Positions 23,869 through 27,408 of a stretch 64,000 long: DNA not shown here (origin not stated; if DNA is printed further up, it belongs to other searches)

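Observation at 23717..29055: Heavy-metal RND pump operon with outer-membrane factor and permease but no periplasmic adaptor gene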

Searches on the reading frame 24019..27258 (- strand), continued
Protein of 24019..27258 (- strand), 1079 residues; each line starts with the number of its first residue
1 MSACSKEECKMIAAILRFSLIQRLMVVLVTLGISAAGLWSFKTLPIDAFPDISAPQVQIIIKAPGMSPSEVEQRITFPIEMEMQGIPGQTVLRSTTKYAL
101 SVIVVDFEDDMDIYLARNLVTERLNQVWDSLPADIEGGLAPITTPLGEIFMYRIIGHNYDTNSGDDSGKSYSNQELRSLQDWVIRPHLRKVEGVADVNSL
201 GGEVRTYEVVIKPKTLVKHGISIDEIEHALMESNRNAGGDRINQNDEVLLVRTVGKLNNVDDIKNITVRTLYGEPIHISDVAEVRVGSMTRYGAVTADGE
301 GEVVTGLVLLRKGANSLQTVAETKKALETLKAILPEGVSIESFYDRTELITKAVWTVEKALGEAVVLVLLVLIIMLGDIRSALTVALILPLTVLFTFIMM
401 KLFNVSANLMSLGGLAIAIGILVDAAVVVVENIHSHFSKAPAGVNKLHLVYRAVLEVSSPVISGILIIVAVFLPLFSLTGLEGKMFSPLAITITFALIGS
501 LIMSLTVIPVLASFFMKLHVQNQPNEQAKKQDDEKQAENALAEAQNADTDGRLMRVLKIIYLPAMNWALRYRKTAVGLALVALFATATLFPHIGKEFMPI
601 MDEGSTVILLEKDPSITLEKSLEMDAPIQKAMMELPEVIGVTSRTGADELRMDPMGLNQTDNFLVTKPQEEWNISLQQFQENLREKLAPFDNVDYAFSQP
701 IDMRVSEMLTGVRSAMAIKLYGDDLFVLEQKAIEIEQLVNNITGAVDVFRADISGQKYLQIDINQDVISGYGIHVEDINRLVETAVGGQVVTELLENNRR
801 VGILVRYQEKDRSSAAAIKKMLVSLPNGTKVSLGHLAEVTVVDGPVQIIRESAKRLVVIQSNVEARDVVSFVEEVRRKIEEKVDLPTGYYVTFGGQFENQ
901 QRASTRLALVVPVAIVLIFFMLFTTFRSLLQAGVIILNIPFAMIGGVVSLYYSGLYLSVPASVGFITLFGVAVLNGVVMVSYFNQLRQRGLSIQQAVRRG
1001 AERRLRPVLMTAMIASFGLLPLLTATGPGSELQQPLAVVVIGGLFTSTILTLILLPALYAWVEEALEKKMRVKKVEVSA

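Call 17: search_protein_families(library=pfam, proteins=[L013:8879-9997:+, L023:8888-9997:+, L027:8888-9997:+, L069:8392-9489:+, L015:8667-10004:+, L034:8676-10004:+, L015:8183-8581:+, L004:6121-6546:+], max_evalue=0.01)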
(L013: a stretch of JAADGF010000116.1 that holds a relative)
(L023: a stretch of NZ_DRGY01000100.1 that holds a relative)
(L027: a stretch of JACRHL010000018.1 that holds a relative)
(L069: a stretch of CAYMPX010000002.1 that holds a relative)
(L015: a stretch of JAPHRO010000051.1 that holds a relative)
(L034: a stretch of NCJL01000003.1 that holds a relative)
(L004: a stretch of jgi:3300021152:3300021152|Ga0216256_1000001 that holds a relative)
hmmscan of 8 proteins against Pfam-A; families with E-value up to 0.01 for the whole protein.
L013:8879-9997:+ (372 aa): 3 families
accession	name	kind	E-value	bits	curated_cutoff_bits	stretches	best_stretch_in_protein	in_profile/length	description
PF16576.10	HlyD_D23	-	6.5e-47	160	30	1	52-290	4-214/214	Barrel-sandwich domain of CusB or HlyD membrane-fusion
PF13437.12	HlyD_3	-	2.5e-19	70.4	22.2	1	187-287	2-106/106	HlyD family secretion protein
PF13533.13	Biotin_lipoyl_2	-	1.9e-06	28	29.8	1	70-98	3-31/32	Biotin-lipoyl like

L023:8888-9997:+ (369 aa): 4 families
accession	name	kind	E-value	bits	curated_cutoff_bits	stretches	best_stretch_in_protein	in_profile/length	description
PF16576.10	HlyD_D23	-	3e-45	154.6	30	1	48-287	3-214/214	Barrel-sandwich domain of CusB or HlyD membrane-fusion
PF13437.12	HlyD_3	-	4.2e-17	63.3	22.2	1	184-284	2-106/106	HlyD family secretion protein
PF13533.13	Biotin_lipoyl_2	-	0.00042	20.5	29.8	1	67-95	3-31/32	Biotin-lipoyl like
PF00364.28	Biotin_lipoyl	-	0.0082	16.4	22.1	0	64-95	42-73/73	Biotin-requiring enzyme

L027:8888-9997:+ (369 aa): 4 families
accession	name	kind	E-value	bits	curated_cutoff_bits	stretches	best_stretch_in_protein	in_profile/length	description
PF16576.10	HlyD_D23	-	1.4e-47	162.2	30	1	49-287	4-214/214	Barrel-sandwich domain of CusB or HlyD membrane-fusion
PF13437.12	HlyD_3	-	7.6e-24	84.9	22.2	1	184-284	2-106/106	HlyD family secretion protein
PF13533.13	Biotin_lipoyl_2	-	6.4e-05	23.1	29.8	0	71-95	7-31/32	Biotin-lipoyl like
PF00364.28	Biotin_lipoyl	-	0.0059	16.9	22.1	0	182-211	43-72/73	Biotin-requiring enzyme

L069:8392-9489:+ (365 aa): 3 families
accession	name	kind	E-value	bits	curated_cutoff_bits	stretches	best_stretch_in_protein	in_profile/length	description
PF16576.10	HlyD_D23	-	1.3e-35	123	30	1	51-277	8-211/214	Barrel-sandwich domain of CusB or HlyD membrane-fusion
PF13437.12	HlyD_3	-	5.8e-15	56.4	22.2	1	182-277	2-106/106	HlyD family secretion protein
PF12700.13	HlyD_2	-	1.5e-05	24.4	25.1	0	205-332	256-382/416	HlyD family secretion protein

L015:8667-10004:+ (445 aa): 1 family
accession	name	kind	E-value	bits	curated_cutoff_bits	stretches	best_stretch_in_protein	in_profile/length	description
PF02321.23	OEP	-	3.7e-26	92.5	22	2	254-428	5-185/187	Outer membrane efflux protein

L034:8676-10004:+ (442 aa): 1 family
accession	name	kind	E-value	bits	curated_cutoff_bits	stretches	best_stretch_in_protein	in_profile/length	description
PF02321.23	OEP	-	3.3e-30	105.7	22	2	252-430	2-187/187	Outer membrane efflux protein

L015:8183-8581:+ (132 aa): 0 families

L004:6121-6546:+ (141 aa): 1 family
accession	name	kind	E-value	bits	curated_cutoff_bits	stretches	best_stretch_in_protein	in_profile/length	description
PF03862.18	SpoVAC_SpoVAEB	-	0.0041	17.8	25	1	10-110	19-113/117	SpoVAC/SpoVAEB sporulation membrane protein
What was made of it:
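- Closest known: Sister lineage with small-OMF-MFP-RND-DUF3240. Different: It has a CusB/CzcB-type MFP (HlyD_D23 1e-45 to 1e-47, call 17).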

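Call 26: search_solved_structures(query=window:24022-27228:-, max_evalue=1e-50, show_alignments=1)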
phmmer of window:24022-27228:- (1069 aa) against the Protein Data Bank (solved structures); distinct sequences matched with E-value up to 1e-50: 80 (the best 60 are shown).
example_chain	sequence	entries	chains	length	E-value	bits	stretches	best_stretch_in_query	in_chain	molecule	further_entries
4k0e_A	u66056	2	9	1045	5e-198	663.3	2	553-1062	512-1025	Heavy metal cation tricomponent efflux pump ZneA(CzcA-like)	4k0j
3t51_A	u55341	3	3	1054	3.1e-183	614.3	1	1-1050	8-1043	Cation efflux system protein CusA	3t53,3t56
3k07_A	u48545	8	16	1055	3.1e-183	614.3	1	1-1050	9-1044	Cation efflux system protein cusA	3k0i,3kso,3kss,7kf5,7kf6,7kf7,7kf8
4dnr_A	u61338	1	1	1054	4.2e-183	613.9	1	1-1050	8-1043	Cation efflux system protein CusA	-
3ne5_A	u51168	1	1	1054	6.6e-183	613.3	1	4-1050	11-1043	Cation efflux system protein cusA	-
4dop_A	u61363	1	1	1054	2.1e-182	611.6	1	1-1050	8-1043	Cation efflux system protein CusA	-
4dnt_A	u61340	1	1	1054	4.6e-182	610.5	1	1-1050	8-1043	Cation efflux system protein CusA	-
7b8p_A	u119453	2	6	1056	9.1e-87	295.1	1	15-507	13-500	Efflux pump membrane transporter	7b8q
6ows_A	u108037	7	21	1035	1.1e-86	294.8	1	17-507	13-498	Efflux pump membrane transporter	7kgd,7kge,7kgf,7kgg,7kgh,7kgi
9j3d_J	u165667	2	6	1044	1.2e-82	281.5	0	18-507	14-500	Efflux pump membrane transporter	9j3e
8yr0_A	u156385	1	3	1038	1.3e-76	261.4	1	15-510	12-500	Cation/multidrug efflux pump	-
4mt1_A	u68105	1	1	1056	1.6e-76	261.2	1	10-1056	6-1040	Drug efflux protein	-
9lyq_B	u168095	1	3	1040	8.1e-76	258.8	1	10-1060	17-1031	Multidrug resistance protein MdtB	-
8zxs_A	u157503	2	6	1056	1.5e-75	258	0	7-510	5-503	Efflux pump membrane transporter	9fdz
7cz9_A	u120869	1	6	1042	4.3e-75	256.4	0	7-510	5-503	Efflux pump membrane transporter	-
5lq3_A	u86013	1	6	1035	9.6e-70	238.7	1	13-1053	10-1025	CmeB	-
2hqd_A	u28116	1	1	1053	2.6e-63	217.4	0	18-510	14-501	Acriflavine resistance protein B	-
2hqf_A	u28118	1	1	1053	1.4e-62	215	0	18-510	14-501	Acriflavine resistance protein B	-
1iwg_A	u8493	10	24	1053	1.7e-62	214.8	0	18-510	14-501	AcrB | Acriflavine resistance protein B | Multidrug efflux pump subunit AcrB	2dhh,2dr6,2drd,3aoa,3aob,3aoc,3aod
7o3n_A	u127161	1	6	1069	1.9e-62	214.6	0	18-510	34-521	Efflux pump membrane transporter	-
7o3m_A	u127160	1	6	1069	1.9e-62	214.6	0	18-510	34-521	Efflux pump membrane transporter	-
7o3l_A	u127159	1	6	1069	2.1e-62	214.4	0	18-510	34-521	Efflux pump membrane transporter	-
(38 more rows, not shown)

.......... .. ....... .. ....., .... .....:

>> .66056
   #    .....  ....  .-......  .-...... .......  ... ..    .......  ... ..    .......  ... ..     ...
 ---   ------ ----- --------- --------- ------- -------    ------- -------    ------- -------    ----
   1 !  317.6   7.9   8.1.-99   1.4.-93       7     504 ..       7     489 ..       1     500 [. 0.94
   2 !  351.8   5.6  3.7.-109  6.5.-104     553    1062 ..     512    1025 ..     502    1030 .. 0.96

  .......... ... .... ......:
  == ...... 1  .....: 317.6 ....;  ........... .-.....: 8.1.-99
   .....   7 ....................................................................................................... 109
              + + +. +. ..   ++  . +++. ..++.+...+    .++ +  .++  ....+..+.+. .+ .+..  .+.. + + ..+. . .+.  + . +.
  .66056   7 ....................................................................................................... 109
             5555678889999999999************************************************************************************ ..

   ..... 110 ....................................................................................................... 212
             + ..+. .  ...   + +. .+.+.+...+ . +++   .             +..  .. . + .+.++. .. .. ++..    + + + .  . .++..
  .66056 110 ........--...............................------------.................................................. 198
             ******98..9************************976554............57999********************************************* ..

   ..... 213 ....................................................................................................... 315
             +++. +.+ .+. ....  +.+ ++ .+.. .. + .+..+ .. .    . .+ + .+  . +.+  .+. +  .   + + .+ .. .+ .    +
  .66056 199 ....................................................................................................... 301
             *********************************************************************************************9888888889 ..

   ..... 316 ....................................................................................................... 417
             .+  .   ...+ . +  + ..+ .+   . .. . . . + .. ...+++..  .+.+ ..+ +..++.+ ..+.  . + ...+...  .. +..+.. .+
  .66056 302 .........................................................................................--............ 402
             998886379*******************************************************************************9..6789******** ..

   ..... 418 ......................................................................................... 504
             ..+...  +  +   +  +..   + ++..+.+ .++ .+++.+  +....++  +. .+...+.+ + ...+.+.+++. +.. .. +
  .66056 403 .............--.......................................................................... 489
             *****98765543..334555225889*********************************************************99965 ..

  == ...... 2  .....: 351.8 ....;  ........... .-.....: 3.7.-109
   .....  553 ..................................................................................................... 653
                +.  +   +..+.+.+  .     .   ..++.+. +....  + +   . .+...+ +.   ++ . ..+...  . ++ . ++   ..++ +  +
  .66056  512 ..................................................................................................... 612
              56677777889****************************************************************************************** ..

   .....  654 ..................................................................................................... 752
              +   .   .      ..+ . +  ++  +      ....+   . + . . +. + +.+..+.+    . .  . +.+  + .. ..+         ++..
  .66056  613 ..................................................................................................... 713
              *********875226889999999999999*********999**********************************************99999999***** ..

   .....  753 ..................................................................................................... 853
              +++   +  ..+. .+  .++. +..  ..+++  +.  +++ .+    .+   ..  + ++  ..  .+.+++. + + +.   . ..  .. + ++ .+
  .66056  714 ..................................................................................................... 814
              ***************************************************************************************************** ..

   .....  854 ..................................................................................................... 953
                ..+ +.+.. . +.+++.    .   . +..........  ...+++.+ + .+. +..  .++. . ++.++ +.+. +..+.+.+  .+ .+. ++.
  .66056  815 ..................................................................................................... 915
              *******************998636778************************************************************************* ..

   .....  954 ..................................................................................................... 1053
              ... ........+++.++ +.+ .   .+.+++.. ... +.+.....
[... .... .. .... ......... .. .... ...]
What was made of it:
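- Closest known: Cupriavidus CzcCBA and ZneCAB. Same: The best solved-structure match is ZneA at 5e-198 (call 26).
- Closest known: Cupriavidus CzcCBA and ZneCAB. Different: TM4 has Ala where the CzcA/ZneA type has Asp (AIAIG against AIDFG, call 26).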

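Call 32: search_protein_families(library=ncbifam, proteins=[window:24019-27228:-, L013:8879-9997:+, L013:6930-7424:+], max_evalue=0.01)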
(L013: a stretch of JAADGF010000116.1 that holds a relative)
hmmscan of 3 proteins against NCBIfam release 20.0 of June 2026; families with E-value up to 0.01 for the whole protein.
window:24019-27228:- (1069 aa): 15 families
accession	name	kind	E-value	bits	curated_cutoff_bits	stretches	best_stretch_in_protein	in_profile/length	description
TIGR00914.1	2A0601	subfamily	0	1053.2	701.45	2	1-516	1-517/1051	CusA/CzcA family heavy metal efflux RND transporter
NF033617.1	RND_permease_2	subfamily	6.6e-160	534.1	1250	1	15-1053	10-1008/1009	multidrug efflux RND transporter permease subunit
NF000282.2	RND_permease_1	subfamily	2.2e-133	446.3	1250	1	17-1053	12-1028/1029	multidrug efflux RND transporter permease subunit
TIGR00915.1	2A0602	subfamily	8.8e-115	384.7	940.35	1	17-1064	13-1040/1050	efflux RND transporter permease subunit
NF007905.0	PRK10614.1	equivalog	9.1e-106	354.7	1774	1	13-1063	10-1019/1025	multidrug efflux RND transporter permease subunit MdtC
NF007798.0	PRK10503.1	equivalog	3.3e-90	303.1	1584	1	11-1061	18-1030/1040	MdtB/MuxB family multidrug efflux RND transporter permease subunit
NF007133.0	PRK09579.1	equivalog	1.7e-82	277.5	1763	1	12-1059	9-1009/1017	multidrug efflux RND transporter permease subunit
NF007131.0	PRK09577.1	equivalog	1.3e-78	264.8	1768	1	8-1062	4-1032/1045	multidrug efflux RND transporter permease subunit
NF007842.1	PRK10555.1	equivalog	7.1e-77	259.2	1854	1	18-1056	14-1030/1036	multidrug efflux RND transporter permease AcrD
NF000037.1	RND_perm_OqxB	exception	7.6e-71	239.2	2200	2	8-510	6-503/1050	multidrug efflux RND transporter permease subunit OqxB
NF011706.2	PRK15127.1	equivalog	1.3e-61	208.7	2150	2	17-509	13-500/1049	multidrug efflux RND transporter permease subunit AcrB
TIGR00921.1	2A067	subfamily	9.8e-14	50.3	351.9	1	843-1063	135-357/733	hydrophobe/amphiphile efflux-3 (HAE3) family transporter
TIGR00916.1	2A0604s01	subfamily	1.2e-06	28.3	148.6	1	891-1037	86-226/231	SecD/SecF family protein translocase subunit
TIGR00917.1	2A060601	subfamily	0.00058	17.6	1016.5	1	346-458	1053-1157/1204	NPC intracellular cholesterol transporter 1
NF009585.0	PRK13024.1-5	equivalog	0.0034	15.4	1037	0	354-473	504-620/993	protein translocase subunit SecDF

L013:8879-9997:+ (372 aa): 21 families
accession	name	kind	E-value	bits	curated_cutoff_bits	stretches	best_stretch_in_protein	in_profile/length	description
TIGR01730.1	RND_mfp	subfamily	7.4e-48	163.2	94.9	1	42-363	3-314/322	efflux RND transporter periplasmic adaptor subunit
TIGR00999.1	8a0102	subfamily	4.3e-35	121.2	319.3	1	87-359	2-267/271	CzcB/NccB family metal efflux transporter periplasmic adaptor subunit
NF007303.0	PRK09783.1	subfamily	6.9e-27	93.9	390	1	137-364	168-394/414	copper/silver efflux system membrane fusion protein CusB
NF045680.1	DiMtlExpIhpB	equivalog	2.4e-21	76.1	450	2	181-349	134-301/326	divalent metal ion exporter adaptor subunit IhpB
TIGR00998.1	8a0101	subfamily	1.1e-13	50.9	390.8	1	108-261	115-282/334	EmrA/EmrK family multidrug efflux transporter periplasmic adaptor subunit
NF008606.0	PRK11578.1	equivalog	3.9e-13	49.3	342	1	39-357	35-363/371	macrolide transporter subunit MacA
NF000272.2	OqxA_adapt_sub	exception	3e-11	42.9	835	1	67-359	67-367/391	multidrug efflux RND transporter periplasmic adaptor subunit OqxA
NF007785.0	PRK10476.1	equivalog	6.8e-11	41.6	376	1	173-268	197-292/347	multidrug transporter subunit MdtN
NF007132.1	PRK09578.1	equivalog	9.1e-11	41.1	512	1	13-363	17-368/396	MexX/AxyX family multidrug efflux RND transporter periplasmic adaptor subunit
NF033138.2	RND-peri-MexC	equivalog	1.4e-10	40.9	625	1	74-364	70-365/375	MexC family multidrug efflux RND transporter periplasmic adaptor subunit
NF045904.1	RND-peri-MexE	equivalog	1.8e-10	40.3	714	1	33-360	31-358/390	multidrug efflux RND transporter periplasmic adaptor subunit MexE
NF002939.0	PRK03598.1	equivalog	3.7e-10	39.5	393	1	89-257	96-277/332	secretion protein HlyD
NF008589.1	PRK11556.1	equivalog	2.4e-07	30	391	1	56-363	73-380/392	MdtA/MuxA family multidrug efflux RND transporter periplasmic adaptor subunit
NF007850.1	PRK10559.1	equivalog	3.4e-07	29.7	400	1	69-272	42-234/303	p-hydroxybenzoic acid efflux pump subunit AaeA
NF038010.1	ABC_adapt_DarC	equivalog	5.8e-07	28.6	450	1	185-338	231-380/417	darobactin export ABC transporter periplasmic adaptor subunit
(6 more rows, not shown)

L013:6930-7424:+ (164 aa): 0 families
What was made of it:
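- Checked: The RND gene runs 24019-27228 (Pfam ACR_tran 2.7e-290; TIGR00914 1053 bits against a cut-off of 701, call 32).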
